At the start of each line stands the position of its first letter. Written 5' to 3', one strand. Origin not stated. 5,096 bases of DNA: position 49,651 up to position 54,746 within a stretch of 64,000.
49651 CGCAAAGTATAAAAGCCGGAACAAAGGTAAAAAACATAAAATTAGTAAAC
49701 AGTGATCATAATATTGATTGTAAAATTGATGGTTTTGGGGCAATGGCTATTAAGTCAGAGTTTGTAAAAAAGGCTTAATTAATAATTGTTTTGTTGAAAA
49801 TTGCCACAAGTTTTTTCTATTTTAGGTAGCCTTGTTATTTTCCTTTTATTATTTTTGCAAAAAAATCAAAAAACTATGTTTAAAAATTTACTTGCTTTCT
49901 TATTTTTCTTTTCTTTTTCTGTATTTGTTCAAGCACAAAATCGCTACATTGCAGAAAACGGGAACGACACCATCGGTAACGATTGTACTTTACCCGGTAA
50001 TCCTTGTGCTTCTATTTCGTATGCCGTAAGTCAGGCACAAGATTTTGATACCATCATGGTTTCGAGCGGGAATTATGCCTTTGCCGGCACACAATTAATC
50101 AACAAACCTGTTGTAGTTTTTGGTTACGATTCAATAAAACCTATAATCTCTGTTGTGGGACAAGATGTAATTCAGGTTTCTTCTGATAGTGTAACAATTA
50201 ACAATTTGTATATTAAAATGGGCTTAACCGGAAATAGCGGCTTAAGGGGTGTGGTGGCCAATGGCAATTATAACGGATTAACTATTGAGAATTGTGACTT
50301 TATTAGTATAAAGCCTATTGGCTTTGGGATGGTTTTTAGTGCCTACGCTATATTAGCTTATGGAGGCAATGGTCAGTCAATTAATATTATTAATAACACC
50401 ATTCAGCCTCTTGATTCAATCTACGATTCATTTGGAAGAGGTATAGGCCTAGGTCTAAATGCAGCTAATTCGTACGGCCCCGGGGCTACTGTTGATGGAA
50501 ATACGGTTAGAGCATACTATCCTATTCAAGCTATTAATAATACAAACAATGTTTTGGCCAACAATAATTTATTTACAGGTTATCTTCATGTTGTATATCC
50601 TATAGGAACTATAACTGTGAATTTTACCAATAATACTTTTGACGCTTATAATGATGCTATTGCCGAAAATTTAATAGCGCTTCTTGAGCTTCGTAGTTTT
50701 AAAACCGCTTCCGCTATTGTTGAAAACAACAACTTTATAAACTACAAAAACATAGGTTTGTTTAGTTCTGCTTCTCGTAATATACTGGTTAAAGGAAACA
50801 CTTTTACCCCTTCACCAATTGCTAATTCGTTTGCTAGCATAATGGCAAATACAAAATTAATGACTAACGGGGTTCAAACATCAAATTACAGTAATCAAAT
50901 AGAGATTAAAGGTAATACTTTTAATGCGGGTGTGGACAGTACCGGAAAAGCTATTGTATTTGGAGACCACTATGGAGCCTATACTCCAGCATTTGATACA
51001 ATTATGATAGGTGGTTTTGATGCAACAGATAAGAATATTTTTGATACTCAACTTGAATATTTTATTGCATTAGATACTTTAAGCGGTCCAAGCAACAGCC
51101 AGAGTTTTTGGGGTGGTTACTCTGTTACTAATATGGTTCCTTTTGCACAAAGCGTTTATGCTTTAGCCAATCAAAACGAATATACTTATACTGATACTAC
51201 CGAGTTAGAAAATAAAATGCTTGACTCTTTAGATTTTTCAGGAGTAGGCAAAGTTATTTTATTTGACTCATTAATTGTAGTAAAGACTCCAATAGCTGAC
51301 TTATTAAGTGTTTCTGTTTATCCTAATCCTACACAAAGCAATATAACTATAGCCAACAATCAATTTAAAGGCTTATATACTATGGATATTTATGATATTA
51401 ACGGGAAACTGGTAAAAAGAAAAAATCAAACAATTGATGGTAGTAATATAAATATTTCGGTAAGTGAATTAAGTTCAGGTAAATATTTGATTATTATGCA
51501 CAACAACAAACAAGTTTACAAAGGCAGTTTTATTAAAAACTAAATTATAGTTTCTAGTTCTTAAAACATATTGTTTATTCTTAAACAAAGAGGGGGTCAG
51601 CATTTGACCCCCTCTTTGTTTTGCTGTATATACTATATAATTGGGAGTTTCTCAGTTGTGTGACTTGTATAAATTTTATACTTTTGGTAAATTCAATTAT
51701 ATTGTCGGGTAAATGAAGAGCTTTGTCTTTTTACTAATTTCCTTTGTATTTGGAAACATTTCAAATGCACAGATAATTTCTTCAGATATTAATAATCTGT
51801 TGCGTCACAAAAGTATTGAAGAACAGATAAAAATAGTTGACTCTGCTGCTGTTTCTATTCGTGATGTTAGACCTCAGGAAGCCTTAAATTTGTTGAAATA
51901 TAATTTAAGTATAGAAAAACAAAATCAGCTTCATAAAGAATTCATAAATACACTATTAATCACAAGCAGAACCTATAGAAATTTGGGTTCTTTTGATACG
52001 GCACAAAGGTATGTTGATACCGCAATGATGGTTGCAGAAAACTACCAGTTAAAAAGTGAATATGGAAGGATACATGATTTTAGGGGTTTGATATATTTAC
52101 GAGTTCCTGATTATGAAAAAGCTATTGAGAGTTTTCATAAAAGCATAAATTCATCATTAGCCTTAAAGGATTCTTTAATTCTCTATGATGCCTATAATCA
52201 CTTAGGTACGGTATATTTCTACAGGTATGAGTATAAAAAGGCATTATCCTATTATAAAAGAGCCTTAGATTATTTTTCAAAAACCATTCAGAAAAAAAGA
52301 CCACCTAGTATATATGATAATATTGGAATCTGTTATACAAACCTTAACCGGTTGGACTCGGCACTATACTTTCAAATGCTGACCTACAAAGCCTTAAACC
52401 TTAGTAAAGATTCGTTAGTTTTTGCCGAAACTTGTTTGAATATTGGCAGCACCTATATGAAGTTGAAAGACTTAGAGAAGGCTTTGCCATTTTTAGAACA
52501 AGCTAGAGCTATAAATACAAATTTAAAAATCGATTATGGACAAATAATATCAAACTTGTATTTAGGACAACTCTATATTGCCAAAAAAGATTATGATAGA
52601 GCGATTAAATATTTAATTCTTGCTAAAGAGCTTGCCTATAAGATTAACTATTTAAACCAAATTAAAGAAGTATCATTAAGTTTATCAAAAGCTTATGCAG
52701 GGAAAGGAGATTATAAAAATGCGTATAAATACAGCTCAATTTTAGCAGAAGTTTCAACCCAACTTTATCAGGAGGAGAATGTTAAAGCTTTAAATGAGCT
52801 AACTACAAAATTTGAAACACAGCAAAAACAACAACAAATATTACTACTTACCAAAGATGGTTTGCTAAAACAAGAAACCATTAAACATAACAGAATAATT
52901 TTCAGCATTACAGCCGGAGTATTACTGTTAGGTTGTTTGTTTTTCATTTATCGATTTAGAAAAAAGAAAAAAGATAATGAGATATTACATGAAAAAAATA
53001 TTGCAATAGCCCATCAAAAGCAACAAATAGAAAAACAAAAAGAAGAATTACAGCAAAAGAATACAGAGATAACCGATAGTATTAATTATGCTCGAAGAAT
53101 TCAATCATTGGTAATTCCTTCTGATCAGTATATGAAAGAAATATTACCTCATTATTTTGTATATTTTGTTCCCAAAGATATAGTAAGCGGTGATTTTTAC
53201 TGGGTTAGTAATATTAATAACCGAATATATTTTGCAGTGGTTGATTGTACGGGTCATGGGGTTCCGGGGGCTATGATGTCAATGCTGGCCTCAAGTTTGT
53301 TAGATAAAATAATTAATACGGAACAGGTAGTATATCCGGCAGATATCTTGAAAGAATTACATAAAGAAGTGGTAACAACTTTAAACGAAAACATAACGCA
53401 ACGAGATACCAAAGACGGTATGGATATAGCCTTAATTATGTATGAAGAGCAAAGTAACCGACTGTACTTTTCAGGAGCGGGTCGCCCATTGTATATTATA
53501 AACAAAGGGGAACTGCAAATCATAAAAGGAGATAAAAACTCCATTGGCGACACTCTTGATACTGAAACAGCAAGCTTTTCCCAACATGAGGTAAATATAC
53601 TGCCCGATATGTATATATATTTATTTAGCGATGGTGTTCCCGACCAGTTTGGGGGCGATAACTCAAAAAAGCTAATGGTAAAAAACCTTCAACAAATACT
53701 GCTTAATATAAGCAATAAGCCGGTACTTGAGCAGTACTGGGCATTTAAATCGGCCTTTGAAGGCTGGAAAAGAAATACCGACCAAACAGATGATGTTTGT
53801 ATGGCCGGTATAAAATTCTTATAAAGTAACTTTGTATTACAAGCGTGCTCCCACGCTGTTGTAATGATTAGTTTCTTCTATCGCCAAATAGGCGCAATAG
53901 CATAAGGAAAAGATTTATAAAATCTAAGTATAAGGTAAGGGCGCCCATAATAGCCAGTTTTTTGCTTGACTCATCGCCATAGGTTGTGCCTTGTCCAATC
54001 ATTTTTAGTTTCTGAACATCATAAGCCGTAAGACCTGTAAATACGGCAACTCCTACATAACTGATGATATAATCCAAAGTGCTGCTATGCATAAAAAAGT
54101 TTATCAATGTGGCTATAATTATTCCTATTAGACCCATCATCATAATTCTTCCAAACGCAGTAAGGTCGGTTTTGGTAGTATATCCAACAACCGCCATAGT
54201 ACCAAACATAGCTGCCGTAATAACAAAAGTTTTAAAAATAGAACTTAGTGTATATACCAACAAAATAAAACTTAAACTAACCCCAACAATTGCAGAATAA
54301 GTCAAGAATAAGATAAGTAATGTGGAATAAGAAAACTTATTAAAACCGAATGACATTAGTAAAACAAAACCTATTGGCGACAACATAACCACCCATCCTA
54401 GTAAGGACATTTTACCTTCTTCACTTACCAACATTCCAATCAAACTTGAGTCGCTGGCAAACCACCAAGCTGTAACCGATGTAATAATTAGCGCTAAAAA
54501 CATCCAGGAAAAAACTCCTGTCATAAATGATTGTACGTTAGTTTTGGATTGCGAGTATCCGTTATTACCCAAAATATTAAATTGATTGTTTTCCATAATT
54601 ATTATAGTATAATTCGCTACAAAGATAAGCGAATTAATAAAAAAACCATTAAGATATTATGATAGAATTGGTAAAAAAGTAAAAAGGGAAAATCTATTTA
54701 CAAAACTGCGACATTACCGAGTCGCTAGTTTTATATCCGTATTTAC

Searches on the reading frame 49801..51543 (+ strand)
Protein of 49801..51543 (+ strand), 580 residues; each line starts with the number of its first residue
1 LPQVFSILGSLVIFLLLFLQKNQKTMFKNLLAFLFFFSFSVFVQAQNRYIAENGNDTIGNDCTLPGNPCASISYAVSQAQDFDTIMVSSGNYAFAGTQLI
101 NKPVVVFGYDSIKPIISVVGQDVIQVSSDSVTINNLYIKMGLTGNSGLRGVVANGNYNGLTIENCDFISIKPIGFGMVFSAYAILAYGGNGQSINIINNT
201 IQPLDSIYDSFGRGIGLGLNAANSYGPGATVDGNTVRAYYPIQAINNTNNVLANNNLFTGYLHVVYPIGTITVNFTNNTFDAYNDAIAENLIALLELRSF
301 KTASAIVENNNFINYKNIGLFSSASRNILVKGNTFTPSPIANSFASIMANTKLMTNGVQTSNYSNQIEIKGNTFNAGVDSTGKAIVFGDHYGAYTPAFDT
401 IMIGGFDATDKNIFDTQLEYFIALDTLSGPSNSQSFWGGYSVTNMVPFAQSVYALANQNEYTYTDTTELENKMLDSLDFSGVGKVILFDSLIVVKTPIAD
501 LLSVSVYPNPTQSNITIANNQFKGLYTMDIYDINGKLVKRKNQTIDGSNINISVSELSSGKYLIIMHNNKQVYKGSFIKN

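Call 66: search_protein_families(library=pfam, proteins=[window:49801-51543:+], max_evalue=0.0001)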
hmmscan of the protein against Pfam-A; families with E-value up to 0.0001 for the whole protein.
window:49801-51543:+ (580 aa): 2 families
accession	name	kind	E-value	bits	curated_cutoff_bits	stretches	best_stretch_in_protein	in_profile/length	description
PF18962.6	Por_Secre_tail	-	1.7e-13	51.1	27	1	506-572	1-68/75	Secretion system C-terminal sorting domain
PF11589.14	DUF3244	-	8.5e-05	22.9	25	0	511-578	27-95/96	Domain of unknown function (DUF3244)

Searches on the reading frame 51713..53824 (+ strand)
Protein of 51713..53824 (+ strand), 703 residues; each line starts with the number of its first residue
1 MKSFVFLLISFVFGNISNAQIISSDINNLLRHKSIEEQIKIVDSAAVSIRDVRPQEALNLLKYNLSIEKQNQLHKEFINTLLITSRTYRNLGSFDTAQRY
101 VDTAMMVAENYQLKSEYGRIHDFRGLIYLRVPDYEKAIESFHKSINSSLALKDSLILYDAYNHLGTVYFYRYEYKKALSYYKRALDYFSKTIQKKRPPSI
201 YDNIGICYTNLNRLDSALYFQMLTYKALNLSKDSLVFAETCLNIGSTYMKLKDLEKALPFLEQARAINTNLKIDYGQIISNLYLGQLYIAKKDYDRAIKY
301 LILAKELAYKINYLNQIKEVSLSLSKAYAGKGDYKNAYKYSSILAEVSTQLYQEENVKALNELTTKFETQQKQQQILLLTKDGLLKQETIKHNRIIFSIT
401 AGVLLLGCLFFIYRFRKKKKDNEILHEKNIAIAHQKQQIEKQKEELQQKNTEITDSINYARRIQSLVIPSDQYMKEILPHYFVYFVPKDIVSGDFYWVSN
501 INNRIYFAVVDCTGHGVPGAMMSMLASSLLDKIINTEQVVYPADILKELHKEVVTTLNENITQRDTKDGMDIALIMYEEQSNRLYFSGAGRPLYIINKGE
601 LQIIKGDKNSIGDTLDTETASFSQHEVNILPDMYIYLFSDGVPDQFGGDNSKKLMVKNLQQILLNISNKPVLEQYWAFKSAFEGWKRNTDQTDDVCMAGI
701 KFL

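Call 66: search_protein_families(library=pfam, proteins=[window:51713-53824:+], max_evalue=0.0001)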
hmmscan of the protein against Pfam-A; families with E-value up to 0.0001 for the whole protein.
window:51713-53824:+ (703 aa): 10 families
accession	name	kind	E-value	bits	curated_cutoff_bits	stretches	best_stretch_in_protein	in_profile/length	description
PF13424.12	TPR_12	-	4.5e-20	72.1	30.1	2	242-302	7-69/77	Tetratricopeptide repeat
PF07719.23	TPR_2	-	1.6e-19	68.8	27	0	238-270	1-33/34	Tetratricopeptide repeat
PF07228.17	SpoIIE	-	1.1e-18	68.3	25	1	503-701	3-190/192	Stage II sporulation protein E (SpoIIE)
PF00515.34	TPR_1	-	2.4e-15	56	27.8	0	238-268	1-31/34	Tetratricopeptide repeat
PF13181.12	TPR_8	-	6.3e-15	54.5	25.7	0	238-264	1-27/34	Tetratricopeptide repeat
PF13374.12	TPR_10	-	6.5e-10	39.1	27.5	0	160-186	4-30/42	Tetratricopeptide repeat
PF13176.12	TPR_7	-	5.6e-09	35.8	27.9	0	240-264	1-25/36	Tetratricopeptide repeat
PF14559.12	TPR_19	-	2.9e-06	27.9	25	0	249-304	2-51/68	Tetratricopeptide repeat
PF13428.12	TPR_14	-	6.2e-06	26.8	23.5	0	282-301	5-24/44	Tetratricopeptide repeat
PF13432.12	TPR_16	-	2e-05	25.4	32.7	0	245-301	4-54/65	Tetratricopeptide repeat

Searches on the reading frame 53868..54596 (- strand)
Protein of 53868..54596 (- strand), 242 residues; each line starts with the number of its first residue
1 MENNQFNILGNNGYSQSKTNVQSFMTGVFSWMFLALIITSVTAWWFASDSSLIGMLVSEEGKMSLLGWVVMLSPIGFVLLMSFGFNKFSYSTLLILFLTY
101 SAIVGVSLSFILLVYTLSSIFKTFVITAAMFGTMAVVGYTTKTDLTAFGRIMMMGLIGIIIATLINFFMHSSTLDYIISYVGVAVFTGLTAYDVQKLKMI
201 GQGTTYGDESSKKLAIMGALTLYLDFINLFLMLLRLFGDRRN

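Call 66: search_protein_families(library=pfam, proteins=[window:53868-54596:-], max_evalue=0.0001)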
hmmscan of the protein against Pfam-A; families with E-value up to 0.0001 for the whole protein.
window:53868-54596:- (242 aa): 1 family
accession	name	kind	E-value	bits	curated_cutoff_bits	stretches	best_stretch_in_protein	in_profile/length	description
PF01027.25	Bax1-I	-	3.3e-53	181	34.1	1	22-237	1-207/207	Inhibitor of apoptosis-promoting Bax1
